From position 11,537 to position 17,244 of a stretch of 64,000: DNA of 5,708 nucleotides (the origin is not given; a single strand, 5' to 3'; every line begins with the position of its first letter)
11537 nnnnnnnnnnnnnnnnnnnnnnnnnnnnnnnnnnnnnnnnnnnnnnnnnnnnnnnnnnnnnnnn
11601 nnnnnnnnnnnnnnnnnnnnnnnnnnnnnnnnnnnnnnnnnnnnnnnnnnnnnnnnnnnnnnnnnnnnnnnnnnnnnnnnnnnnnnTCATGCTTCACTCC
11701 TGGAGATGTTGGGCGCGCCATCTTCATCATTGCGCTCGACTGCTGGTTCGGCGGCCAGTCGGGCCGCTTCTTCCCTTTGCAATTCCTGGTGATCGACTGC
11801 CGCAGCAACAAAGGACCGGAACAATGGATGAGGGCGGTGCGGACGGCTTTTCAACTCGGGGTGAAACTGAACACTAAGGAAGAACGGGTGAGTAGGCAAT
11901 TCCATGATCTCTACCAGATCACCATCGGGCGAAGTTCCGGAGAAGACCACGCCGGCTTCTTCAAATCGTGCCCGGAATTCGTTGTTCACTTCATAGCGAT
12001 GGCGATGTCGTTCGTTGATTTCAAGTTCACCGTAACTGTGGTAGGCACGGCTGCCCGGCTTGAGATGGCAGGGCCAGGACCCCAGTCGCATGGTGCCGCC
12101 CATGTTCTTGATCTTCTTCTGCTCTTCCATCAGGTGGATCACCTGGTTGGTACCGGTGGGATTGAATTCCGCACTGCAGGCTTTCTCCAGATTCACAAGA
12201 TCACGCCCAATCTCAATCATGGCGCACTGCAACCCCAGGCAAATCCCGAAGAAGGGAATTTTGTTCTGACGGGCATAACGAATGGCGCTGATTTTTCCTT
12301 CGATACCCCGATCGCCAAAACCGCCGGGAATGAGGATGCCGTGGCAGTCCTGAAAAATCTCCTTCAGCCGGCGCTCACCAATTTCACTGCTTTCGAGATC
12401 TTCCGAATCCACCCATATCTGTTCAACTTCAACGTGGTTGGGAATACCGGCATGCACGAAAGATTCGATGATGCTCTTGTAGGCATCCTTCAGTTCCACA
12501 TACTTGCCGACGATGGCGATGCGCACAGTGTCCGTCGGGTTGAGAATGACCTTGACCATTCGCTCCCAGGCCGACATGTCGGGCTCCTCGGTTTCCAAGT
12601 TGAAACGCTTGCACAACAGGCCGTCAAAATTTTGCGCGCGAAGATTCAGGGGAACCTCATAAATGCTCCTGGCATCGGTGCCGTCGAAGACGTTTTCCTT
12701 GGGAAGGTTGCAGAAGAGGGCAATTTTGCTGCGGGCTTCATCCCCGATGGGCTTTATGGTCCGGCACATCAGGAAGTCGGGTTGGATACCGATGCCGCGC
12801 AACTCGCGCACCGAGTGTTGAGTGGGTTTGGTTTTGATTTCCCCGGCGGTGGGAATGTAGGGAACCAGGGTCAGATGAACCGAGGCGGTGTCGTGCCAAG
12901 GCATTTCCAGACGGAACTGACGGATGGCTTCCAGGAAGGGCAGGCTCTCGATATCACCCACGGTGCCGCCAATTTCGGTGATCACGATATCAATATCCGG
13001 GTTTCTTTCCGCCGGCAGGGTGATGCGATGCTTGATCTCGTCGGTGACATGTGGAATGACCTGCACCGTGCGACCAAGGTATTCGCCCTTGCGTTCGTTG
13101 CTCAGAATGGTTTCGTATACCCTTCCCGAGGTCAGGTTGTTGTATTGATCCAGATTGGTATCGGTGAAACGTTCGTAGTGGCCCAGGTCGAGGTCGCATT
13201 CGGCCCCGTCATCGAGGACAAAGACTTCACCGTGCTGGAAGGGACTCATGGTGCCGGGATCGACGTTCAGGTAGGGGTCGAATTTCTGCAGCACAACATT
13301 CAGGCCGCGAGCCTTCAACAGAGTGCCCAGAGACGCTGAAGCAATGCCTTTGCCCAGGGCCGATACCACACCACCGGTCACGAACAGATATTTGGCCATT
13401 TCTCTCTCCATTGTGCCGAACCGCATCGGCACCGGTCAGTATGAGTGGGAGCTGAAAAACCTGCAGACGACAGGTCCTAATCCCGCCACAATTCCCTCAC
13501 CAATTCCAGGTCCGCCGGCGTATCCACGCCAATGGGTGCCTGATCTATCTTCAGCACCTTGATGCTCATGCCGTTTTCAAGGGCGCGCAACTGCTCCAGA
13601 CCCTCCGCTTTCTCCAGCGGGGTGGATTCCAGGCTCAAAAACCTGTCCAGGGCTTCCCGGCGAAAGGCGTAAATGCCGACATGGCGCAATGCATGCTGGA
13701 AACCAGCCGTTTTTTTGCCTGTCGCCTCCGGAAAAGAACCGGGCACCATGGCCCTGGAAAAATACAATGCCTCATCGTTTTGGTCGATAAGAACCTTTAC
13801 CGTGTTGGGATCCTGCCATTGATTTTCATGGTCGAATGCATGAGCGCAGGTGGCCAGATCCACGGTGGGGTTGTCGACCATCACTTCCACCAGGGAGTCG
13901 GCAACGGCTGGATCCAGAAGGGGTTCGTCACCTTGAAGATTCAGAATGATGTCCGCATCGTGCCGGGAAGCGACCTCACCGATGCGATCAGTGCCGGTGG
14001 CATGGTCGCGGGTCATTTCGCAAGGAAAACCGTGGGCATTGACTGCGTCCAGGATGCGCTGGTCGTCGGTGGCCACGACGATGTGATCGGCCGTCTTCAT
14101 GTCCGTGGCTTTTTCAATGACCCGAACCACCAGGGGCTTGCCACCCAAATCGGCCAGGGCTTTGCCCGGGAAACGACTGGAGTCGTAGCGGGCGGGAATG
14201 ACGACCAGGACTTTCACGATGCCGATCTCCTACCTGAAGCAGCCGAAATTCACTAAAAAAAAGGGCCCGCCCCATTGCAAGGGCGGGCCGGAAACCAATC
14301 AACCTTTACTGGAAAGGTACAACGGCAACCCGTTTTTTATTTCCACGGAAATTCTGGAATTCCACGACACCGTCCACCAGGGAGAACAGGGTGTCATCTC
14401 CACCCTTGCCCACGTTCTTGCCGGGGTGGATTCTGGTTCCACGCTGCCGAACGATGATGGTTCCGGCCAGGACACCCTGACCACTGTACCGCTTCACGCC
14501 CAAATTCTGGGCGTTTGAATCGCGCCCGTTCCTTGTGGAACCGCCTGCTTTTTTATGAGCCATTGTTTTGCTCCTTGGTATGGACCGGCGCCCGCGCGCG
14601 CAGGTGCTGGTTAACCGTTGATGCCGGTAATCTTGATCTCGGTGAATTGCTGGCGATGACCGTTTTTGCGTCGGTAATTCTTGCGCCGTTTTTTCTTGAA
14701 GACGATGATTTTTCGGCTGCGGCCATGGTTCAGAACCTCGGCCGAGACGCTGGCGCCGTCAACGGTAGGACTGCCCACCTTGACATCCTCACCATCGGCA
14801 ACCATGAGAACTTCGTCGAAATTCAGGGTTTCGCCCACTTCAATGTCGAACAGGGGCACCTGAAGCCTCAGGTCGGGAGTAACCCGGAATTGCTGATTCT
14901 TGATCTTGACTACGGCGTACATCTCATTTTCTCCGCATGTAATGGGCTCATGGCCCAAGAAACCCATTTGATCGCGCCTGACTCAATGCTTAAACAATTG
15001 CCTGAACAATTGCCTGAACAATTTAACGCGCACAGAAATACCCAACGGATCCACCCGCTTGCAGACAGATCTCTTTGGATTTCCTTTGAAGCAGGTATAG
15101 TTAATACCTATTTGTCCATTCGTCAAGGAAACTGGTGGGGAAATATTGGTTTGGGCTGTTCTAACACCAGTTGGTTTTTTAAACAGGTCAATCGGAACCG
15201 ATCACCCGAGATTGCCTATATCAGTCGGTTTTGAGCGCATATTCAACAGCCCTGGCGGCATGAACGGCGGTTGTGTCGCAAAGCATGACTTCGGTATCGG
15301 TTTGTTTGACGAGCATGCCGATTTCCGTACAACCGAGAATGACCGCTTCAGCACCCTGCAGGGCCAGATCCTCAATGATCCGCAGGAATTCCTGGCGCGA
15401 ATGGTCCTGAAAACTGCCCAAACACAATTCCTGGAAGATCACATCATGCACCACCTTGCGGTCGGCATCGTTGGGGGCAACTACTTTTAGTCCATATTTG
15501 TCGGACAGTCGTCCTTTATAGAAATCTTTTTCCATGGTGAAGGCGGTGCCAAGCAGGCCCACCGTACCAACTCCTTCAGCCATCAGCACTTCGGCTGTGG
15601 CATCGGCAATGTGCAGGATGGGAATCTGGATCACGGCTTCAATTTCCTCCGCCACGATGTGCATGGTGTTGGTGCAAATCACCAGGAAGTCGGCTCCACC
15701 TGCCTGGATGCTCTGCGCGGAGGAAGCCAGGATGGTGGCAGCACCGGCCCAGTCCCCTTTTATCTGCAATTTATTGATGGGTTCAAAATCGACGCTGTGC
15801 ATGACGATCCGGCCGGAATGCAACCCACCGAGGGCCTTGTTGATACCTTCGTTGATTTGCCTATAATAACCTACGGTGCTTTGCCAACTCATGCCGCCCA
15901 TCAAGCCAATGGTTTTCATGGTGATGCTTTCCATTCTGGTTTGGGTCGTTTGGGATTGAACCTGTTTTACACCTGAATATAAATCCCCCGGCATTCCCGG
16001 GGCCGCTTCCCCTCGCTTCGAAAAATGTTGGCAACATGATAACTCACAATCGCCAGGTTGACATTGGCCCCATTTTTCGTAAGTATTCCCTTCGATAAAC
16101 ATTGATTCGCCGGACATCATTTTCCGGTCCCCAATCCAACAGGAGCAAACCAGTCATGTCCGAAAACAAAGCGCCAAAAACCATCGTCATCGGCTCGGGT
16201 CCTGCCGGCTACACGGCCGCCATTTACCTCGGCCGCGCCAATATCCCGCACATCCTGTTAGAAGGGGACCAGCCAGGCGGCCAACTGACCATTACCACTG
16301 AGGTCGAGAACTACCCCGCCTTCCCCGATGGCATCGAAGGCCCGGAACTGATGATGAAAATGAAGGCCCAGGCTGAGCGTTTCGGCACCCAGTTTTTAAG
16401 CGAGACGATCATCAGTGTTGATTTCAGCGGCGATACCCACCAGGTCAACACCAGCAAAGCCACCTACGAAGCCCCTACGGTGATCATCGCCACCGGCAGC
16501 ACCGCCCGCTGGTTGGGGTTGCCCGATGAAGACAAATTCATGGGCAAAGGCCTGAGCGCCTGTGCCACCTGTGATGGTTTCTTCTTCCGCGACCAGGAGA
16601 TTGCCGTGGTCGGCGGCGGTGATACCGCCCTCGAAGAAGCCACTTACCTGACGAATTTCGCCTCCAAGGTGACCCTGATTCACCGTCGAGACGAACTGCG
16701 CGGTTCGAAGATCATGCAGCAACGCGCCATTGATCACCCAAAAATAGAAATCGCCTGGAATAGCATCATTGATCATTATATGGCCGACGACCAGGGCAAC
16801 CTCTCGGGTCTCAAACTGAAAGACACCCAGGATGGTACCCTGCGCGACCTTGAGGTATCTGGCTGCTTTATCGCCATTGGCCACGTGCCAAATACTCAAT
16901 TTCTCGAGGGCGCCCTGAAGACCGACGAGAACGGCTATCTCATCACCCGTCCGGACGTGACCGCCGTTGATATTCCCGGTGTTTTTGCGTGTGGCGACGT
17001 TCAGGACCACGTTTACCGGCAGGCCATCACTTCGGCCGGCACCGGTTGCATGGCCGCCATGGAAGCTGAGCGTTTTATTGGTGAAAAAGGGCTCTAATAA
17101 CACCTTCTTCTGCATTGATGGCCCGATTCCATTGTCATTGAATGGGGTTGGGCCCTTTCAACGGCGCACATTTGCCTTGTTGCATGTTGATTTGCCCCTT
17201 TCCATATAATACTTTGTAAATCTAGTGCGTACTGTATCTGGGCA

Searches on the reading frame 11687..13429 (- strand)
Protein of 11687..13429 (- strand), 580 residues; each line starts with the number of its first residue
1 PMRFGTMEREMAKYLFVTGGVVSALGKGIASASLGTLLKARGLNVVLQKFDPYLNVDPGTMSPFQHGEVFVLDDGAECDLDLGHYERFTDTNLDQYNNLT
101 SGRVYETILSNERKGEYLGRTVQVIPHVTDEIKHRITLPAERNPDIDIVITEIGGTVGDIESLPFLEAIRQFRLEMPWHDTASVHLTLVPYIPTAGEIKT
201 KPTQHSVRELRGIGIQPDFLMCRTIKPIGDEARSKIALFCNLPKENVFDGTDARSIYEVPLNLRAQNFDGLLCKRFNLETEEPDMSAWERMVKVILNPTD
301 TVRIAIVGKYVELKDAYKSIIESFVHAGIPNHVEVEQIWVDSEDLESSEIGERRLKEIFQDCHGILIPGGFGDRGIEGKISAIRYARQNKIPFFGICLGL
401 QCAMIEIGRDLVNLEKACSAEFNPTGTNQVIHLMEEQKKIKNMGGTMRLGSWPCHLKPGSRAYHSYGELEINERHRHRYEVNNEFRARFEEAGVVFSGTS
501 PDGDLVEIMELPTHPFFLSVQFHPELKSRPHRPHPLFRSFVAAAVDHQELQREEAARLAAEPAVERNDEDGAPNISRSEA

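Call 63: search_protein_families(library=pfam, proteins=[window:11687-13429:-], max_evalue=0.00001)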
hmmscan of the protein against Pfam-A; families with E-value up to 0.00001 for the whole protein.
window:11687-13429:- (580 aa): 3 families
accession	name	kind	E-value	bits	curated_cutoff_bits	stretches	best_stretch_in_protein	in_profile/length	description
PF06418.20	CTP_synth_N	-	4.6e-121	403.6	26.1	1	13-278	1-265/265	CTP synthase N-terminus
PF00117.34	GATase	-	4.6e-43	147.5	22.8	1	313-542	2-189/190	Glutamine amidotransferase class-I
PF07722.19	Peptidase_C26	-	1.3e-08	35.4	20.5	1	381-525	96-219/219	Peptidase C26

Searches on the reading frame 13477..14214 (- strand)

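Call 63: search_protein_families(library=pfam, proteins=[window:13477-14214:-], max_evalue=0.00001)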
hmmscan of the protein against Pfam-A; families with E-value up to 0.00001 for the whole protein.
window:13477-14214:- (245 aa): 2 families
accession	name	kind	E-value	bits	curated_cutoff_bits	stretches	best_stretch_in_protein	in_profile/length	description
PF02348.25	CTP_transf_3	-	3.2e-53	181.2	22.6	1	4-218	2-217/217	Cytidylyltransferase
PF12804.13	NTP_transf_3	-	6.1e-10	40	27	1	12-129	9-127/160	MobA-like NTP transferase domain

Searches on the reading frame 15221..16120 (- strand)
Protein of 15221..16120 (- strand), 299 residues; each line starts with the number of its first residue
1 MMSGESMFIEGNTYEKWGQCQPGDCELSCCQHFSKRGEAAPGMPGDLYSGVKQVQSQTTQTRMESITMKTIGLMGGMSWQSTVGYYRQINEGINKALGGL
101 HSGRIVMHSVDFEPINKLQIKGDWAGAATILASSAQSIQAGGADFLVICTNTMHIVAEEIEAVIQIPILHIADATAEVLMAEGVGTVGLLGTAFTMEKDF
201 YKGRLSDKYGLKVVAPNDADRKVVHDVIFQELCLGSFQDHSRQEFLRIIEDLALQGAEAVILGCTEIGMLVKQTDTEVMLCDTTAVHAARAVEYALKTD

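Call 7: search_protein_families(library=pfam, proteins=[window:15221-16120:-], max_evalue=0.0001)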
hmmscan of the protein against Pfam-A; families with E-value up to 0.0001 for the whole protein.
window:15221-16120:- (299 aa): 1 family
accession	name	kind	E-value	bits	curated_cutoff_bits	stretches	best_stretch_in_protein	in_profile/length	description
PF01177.27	Asp_Glu_race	-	6.4e-42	144.2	31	1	75-291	2-211/211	Asp/Glu/Hydantoin racemase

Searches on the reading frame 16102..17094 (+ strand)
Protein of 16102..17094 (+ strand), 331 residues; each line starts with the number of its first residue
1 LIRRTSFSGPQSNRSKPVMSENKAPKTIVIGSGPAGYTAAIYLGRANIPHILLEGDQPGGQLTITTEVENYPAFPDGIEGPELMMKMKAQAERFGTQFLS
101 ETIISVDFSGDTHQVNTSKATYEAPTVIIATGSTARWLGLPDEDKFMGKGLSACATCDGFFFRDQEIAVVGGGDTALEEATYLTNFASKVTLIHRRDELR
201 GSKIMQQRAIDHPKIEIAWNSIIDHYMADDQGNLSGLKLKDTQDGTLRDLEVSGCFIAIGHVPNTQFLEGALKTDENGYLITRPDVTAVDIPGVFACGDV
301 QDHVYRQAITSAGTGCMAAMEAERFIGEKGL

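Call 7: search_protein_families(library=pfam, proteins=[window:16102-17094:+], max_evalue=0.0001)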
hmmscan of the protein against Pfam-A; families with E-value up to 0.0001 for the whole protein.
window:16102-17094:+ (331 aa): 7 families
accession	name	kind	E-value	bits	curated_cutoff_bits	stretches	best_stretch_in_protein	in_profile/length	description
PF07992.20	Pyr_redox_2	-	1.2e-48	166.4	26.1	1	26-314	2-290/291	Pyridine nucleotide-disulphide oxidoreductase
PF13738.12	Pyr_redox_3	-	5.8e-21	75.5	30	1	100-298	101-305/305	Pyridine nucleotide-disulphide oxidoreductase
PF00070.33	Pyr_redox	-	6e-17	62.4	22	1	167-241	2-81/82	Pyridine nucleotide-disulphide oxidoreductase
PF01266.30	DAO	-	5.3e-06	26.6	27.9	0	79-138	147-208/353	FAD dependent oxidoreductase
PF00890.30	FAD_binding_2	-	5.3e-06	26.3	20.4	0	28-62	3-38/414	FAD binding domain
PF03486.20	HI0933_like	-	1e-05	25.6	50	0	26-59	2-36/244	HI0933-like protein Rossmann domain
PF01134.28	GIDA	-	7.2e-05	22.5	22.1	0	27-53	2-28/391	Glucose inhibited division protein A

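Call 69: search_protein_families(library=ncbifam, proteins=[window:16102-17094:+], max_evalue=1e-10)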
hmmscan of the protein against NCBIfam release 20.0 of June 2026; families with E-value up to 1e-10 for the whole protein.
window:16102-17094:+ (331 aa): 13 families
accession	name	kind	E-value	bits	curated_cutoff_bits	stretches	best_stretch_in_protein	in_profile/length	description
TIGR01292.1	TRX_reduct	equivalog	9.7e-116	385.8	343.45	1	26-326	2-300/300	thioredoxin-disulfide reductase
NF007614.0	PRK10262.1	equivalog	2.2e-99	332.6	644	1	20-326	2-314/321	thioredoxin-disulfide reductase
TIGR03143.1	AhpF_homolog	hypoth_equivalog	5.8e-85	285.9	687.65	1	27-328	7-310/555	putative alkyl hydroperoxide reductase F subunit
TIGR03140.1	AhpF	equivalog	2.6e-60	204.4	502.9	1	15-322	203-508/515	alkyl hydroperoxide reductase subunit F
TIGR01350.1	lipoamide_DH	equivalog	3.7e-19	68.8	408.8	1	110-304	125-312/461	dihydrolipoyl dehydrogenase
TIGR04018.1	Bthiol_YpdA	hypoth_equivalog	1.3e-16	60.3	339.9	1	101-303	91-291/316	YpdA family putative bacillithiol disulfide reductase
NF004945.0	PRK06292.2-3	equivalog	3.6e-13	49.3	494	0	111-303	117-307/457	dihydrolipoyl dehydrogenase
NF005883.0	PRK07845.1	equivalog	6.4e-13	48.5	479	0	114-317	130-329/466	NAD(P)H-quinone dehydrogenase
NF004776.0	PRK06116.1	equivalog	1.1e-12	47.8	480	1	111-304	119-308/450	glutathione-disulfide reductase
NF009410.0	PRK12771.1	subfamily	1.3e-12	47.1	516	0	164-328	268-447/566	NAD(P)-binding protein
TIGR02053.1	MerA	equivalog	1e-11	44.5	454.45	0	112-322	118-328/465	mercury(II) reductase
NF010037.0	PRK13512.1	equivalog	1.7e-11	43.7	394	1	120-308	104-286/438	CoA-disulfide reductase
TIGR03385.1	CoA_CoA_reduc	equivalog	6.5e-11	41.7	578.8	0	102-306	78-288/439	CoA-disulfide reductase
